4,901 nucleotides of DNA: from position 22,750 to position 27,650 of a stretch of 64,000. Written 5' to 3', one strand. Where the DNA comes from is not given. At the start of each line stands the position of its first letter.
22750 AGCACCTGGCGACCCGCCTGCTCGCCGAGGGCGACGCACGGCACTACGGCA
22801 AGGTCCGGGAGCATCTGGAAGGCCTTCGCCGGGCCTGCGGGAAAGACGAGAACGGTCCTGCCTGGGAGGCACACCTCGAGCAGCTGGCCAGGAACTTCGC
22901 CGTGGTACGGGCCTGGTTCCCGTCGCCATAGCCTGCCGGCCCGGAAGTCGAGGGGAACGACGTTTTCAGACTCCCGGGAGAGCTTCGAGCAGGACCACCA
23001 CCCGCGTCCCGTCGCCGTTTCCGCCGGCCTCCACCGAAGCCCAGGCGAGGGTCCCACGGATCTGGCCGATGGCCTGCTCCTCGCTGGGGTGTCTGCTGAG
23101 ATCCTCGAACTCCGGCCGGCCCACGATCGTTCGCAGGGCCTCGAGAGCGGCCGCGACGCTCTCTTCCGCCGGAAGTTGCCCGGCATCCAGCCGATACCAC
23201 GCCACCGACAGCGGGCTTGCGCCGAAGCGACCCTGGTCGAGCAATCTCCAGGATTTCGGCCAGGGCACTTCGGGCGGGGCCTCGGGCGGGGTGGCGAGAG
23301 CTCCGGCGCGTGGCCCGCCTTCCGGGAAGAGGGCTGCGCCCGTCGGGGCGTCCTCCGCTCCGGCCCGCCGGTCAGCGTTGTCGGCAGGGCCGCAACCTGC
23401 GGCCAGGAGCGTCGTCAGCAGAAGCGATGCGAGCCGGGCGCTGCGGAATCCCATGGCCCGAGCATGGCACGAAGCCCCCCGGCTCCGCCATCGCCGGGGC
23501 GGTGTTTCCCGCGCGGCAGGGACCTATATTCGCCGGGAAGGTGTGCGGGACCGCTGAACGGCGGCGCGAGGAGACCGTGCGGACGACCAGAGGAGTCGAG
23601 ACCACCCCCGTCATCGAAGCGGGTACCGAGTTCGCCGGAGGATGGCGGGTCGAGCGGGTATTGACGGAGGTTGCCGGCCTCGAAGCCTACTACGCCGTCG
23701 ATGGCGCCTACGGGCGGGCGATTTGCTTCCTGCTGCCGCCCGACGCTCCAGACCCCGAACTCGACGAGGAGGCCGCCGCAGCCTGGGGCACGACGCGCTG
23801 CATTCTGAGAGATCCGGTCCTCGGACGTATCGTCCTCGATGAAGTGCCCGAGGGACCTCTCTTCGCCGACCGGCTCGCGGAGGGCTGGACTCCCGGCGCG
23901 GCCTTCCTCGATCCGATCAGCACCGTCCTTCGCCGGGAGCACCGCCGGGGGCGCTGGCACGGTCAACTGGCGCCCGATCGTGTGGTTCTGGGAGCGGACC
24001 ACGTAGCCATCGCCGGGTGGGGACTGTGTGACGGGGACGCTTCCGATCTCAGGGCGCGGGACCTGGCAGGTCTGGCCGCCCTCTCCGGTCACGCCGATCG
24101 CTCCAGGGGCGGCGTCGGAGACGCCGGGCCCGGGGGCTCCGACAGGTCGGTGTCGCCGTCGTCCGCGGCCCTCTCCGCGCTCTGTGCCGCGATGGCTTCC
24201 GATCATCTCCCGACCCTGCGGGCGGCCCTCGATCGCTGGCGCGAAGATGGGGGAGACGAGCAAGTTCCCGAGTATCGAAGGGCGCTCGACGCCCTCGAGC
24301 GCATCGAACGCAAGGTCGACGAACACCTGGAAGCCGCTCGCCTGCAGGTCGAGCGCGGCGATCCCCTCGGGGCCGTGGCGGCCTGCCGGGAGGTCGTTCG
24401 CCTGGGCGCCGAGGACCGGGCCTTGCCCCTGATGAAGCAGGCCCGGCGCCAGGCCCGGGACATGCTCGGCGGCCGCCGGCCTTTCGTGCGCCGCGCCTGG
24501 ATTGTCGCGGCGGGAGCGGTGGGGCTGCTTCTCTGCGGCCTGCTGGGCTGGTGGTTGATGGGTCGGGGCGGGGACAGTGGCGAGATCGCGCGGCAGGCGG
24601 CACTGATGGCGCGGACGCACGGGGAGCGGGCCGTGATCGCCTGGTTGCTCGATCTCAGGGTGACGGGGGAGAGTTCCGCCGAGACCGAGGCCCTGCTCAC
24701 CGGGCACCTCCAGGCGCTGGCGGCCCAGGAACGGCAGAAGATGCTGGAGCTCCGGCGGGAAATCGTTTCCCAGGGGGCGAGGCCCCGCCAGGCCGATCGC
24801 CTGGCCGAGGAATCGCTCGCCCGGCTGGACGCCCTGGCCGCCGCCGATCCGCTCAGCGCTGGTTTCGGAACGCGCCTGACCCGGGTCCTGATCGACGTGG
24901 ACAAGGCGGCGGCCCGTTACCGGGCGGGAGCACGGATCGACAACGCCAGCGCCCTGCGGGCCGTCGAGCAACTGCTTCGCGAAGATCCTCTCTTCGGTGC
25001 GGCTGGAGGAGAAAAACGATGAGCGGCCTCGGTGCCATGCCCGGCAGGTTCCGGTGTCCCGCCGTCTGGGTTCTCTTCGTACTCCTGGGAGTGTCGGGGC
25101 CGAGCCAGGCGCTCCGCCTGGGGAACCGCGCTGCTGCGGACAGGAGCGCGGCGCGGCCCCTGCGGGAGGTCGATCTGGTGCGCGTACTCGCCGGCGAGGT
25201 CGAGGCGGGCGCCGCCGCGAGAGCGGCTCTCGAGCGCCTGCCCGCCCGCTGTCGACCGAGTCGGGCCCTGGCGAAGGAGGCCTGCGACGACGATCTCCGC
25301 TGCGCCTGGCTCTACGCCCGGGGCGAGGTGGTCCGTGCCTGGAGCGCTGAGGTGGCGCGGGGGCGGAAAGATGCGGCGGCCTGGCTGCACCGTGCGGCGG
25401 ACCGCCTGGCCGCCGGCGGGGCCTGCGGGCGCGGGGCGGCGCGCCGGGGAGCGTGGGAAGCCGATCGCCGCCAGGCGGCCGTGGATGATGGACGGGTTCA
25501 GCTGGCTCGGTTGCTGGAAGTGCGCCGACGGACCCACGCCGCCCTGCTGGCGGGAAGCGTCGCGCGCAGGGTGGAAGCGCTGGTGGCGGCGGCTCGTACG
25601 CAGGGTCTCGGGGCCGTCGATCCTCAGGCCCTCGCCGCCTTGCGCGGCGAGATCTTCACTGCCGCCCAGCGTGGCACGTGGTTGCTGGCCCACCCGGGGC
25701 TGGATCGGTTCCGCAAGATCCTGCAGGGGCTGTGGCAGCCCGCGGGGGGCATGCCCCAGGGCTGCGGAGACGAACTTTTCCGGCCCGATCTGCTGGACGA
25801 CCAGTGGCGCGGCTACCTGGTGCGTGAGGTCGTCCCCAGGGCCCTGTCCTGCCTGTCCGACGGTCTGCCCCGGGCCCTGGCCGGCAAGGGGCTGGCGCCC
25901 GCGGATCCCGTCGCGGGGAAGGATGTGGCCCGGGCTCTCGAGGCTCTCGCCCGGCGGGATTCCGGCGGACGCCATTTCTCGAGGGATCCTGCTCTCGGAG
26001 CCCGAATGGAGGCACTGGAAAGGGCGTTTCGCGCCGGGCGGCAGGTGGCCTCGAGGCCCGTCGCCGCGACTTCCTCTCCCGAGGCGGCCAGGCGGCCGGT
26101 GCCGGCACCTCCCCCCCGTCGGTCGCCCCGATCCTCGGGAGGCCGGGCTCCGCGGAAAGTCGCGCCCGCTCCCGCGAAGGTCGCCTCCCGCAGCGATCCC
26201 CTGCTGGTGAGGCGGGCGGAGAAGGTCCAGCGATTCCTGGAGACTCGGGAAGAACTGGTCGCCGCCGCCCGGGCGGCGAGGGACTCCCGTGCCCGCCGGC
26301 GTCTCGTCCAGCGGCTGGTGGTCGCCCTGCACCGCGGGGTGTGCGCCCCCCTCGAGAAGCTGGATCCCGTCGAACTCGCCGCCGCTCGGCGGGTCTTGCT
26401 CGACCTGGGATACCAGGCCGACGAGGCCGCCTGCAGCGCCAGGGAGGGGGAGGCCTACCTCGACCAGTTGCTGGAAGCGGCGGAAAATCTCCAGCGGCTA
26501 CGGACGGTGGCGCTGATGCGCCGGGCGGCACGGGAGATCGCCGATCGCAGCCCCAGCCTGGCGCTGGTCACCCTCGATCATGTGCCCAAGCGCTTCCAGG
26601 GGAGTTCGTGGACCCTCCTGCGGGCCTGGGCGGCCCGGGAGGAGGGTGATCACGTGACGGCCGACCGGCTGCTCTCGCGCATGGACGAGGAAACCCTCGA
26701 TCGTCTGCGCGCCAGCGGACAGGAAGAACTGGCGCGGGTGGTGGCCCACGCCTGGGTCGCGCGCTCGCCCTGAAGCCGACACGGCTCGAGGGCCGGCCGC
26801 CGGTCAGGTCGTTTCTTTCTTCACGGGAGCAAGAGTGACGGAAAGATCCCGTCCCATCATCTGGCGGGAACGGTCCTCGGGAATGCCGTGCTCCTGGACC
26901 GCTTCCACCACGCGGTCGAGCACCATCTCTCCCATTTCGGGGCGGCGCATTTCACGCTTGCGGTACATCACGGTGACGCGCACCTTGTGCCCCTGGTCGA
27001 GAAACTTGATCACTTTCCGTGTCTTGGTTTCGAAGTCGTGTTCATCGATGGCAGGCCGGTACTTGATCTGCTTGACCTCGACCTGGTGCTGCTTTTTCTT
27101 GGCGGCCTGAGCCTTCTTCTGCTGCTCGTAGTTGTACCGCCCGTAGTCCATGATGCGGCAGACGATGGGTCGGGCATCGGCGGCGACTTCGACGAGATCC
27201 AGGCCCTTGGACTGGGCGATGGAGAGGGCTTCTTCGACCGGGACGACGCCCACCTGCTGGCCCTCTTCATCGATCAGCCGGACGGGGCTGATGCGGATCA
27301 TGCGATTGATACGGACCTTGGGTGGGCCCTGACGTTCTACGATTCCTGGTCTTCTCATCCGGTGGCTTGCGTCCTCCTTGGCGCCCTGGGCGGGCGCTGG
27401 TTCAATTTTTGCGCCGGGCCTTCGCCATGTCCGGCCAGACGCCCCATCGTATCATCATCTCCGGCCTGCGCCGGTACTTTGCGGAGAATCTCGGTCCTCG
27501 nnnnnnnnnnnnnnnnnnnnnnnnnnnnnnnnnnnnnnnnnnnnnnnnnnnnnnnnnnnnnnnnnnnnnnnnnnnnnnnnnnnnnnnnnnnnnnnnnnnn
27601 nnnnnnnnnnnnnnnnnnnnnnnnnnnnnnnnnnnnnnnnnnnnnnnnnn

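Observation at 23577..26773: Translationally coupled membrane pseudokinase and secreted 584-aa helical protein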

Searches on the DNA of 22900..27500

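Call 71: search_rna_families(source=window, start=22900, end=27500, threshold=evalue, max_evalue=1)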
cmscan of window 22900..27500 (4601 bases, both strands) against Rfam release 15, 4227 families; matches with E-value up to 1: 0.
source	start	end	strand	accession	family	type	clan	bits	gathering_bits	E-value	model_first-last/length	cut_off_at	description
